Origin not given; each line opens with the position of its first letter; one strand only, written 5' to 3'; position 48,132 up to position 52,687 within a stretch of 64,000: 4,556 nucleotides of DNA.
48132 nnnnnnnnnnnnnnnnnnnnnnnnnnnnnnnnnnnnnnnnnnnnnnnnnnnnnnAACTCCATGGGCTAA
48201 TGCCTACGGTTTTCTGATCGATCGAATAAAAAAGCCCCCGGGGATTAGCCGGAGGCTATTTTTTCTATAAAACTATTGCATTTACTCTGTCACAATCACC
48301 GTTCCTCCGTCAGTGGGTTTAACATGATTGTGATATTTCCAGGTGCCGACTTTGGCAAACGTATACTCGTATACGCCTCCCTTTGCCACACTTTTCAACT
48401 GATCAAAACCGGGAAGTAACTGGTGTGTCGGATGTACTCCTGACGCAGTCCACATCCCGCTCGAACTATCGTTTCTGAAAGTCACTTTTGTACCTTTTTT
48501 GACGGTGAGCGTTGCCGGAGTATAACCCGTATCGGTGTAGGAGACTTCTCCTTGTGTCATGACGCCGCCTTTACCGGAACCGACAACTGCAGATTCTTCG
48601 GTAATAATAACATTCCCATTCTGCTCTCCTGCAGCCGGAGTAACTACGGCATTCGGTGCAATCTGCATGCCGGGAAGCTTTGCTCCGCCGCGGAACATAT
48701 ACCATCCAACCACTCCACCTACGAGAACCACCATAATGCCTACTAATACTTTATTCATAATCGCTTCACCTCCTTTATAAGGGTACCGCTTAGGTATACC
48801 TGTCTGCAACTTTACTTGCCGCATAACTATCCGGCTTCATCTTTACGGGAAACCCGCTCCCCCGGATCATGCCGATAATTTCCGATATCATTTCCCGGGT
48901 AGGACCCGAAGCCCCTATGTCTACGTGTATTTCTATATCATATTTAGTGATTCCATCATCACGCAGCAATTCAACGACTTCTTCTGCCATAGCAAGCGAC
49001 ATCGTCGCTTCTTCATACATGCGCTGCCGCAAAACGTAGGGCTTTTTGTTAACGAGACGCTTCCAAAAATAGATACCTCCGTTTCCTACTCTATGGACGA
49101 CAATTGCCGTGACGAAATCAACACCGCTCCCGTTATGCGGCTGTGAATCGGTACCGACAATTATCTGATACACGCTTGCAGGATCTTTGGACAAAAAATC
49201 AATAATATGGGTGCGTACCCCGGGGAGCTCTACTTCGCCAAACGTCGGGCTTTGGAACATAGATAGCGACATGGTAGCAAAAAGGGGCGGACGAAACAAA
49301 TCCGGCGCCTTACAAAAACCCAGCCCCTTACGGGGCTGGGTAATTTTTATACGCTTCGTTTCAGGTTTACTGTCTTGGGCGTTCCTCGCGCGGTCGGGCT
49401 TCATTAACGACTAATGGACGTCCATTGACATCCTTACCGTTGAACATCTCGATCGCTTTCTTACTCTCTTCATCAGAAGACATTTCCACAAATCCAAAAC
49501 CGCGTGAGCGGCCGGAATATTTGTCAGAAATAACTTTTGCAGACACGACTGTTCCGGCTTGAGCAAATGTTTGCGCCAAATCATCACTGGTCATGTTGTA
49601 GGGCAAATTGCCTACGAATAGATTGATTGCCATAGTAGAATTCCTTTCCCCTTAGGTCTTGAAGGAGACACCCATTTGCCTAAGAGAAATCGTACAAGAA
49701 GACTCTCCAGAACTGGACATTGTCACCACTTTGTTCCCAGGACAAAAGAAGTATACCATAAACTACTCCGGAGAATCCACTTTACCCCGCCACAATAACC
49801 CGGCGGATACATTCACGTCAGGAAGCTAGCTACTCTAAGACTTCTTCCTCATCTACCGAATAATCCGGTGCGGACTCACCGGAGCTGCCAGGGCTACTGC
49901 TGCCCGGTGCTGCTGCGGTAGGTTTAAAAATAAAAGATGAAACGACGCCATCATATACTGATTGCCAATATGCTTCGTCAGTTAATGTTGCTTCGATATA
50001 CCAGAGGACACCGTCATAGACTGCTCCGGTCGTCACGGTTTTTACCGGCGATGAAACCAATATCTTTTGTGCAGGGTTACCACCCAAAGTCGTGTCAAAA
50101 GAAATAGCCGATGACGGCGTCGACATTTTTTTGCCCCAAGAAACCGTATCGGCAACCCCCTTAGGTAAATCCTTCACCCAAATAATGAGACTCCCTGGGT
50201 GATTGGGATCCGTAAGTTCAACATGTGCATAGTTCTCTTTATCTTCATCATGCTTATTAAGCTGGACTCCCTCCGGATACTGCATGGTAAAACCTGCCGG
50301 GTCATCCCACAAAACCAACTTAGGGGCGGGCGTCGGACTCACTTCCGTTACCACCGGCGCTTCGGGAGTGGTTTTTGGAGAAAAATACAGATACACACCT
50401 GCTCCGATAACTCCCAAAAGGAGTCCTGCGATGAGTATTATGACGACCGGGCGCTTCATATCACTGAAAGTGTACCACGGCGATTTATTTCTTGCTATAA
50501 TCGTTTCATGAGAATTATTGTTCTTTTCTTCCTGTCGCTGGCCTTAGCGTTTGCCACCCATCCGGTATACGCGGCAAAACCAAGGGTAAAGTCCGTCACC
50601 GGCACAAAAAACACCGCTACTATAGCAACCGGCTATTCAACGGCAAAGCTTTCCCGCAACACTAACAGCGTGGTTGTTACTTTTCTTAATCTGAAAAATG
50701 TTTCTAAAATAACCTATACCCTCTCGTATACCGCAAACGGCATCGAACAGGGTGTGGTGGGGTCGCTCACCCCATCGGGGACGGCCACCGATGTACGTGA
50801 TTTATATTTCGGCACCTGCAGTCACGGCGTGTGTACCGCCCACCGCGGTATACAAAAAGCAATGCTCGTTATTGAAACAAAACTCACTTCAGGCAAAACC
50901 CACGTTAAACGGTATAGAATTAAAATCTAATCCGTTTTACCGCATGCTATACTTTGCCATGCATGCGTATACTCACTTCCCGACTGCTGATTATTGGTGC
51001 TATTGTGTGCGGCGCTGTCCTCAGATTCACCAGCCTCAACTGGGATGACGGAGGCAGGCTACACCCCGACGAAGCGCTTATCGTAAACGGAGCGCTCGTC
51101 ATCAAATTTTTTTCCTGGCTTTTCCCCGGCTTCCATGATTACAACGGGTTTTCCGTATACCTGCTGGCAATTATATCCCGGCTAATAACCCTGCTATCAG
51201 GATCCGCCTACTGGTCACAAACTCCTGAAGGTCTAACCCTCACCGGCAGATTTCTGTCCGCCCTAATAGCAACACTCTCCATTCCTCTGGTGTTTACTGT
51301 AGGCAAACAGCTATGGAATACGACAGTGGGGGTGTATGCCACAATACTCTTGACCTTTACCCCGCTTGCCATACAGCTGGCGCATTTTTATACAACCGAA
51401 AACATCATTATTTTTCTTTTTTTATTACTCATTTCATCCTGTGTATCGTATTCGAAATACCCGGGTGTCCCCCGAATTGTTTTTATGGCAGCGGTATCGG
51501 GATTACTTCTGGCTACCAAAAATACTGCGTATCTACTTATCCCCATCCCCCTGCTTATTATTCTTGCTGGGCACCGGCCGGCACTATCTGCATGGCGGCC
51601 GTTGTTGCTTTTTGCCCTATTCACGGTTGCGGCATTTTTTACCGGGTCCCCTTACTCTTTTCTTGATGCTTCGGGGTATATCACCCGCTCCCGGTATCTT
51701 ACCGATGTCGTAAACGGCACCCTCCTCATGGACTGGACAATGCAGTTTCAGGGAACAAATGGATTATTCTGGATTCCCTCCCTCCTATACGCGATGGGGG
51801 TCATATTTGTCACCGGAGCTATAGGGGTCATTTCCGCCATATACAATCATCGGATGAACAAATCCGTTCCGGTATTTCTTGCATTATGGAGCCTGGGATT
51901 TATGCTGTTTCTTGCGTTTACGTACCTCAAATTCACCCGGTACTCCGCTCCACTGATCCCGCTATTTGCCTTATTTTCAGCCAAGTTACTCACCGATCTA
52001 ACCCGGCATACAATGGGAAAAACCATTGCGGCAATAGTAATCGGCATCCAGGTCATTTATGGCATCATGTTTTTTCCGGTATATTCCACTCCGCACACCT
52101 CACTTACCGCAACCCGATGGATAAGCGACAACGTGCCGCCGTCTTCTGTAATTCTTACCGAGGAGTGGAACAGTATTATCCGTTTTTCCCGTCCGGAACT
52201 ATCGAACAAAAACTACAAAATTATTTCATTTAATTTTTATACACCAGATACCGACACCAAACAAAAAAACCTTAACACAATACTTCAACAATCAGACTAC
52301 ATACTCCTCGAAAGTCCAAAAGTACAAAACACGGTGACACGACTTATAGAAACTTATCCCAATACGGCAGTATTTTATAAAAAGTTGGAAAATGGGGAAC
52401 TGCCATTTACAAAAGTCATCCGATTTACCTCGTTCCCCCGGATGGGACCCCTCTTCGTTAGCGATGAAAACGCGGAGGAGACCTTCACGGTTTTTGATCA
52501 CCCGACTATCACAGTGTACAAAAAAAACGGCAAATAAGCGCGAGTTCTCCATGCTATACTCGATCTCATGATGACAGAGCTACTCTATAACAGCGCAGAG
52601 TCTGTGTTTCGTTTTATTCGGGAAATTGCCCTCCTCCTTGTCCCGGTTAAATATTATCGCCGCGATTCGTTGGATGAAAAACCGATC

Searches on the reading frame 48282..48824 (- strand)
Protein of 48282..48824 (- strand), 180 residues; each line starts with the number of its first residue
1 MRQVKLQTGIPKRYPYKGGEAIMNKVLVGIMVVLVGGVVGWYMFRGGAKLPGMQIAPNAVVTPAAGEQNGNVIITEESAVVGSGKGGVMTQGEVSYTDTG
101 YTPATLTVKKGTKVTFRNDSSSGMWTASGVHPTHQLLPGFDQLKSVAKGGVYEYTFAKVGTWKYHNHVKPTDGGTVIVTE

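Call 12: search_protein_families(library=pfam, proteins=[window:48282-48824:-], max_evalue=0.001)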
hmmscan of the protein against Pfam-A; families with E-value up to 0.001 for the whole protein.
window:48282-48824:- (180 aa): 1 family
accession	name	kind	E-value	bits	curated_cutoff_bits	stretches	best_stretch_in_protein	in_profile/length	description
PF13473.12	Cupredoxin_1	-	4.1e-06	27.2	27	1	91-178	22-104/104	Cupredoxin-like domain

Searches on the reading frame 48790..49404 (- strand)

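Call 12: search_protein_families(library=pfam, proteins=[window:48790-49404:-], max_evalue=0.001)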
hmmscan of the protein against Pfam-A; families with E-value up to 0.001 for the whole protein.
window:48790-49404:- (204 aa): 1 family
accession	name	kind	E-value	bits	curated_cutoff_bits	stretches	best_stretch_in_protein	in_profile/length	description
PF04308.18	RNaseH_like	-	1.2e-48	165.2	25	1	63-204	2-144/145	Ribonuclease H-like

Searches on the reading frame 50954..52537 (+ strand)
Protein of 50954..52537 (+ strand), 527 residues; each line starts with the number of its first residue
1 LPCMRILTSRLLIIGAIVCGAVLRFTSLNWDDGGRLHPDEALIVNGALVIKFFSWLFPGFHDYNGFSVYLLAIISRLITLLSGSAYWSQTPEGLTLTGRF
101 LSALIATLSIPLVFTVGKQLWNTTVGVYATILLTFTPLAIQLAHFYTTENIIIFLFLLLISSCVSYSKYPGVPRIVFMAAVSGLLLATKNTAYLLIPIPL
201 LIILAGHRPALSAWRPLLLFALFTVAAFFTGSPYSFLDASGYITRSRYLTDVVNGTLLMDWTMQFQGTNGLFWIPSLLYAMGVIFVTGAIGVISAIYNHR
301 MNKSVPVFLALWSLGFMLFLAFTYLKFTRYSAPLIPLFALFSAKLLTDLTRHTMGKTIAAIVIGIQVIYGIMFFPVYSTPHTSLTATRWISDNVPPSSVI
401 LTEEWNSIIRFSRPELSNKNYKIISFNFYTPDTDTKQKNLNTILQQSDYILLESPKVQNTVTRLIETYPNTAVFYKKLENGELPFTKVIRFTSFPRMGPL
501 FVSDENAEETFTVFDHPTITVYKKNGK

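Call 8: find_encoding_contigs(protein=window:50954-52537:+, flank=10000, max_places=2)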
Protein window:50954-52537:+ (527 aa): no gene with exactly this product is on record in the collection.

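Call 12: search_protein_families(library=pfam, proteins=[window:50954-52537:+], max_evalue=0.001)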
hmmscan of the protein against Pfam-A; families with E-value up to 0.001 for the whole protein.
window:50954-52537:+ (527 aa): 1 family
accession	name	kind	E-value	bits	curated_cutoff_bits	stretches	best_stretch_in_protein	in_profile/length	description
PF13231.12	PMT_2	-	2.5e-06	28.2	26.1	1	98-226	24-152/160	Dolichyl-phosphate-mannose-protein mannosyltransferase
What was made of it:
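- Checked: The second GT-C at 50954-52537 does hit PMT_2 (28.2 bits against 26.1, call 12).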

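Call 58: search_protein_families(library=ncbifam, proteins=[window:50954-52537:+], max_evalue=0.01)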
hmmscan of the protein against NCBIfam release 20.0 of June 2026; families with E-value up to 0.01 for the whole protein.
window:50954-52537:+ (527 aa): 0 families
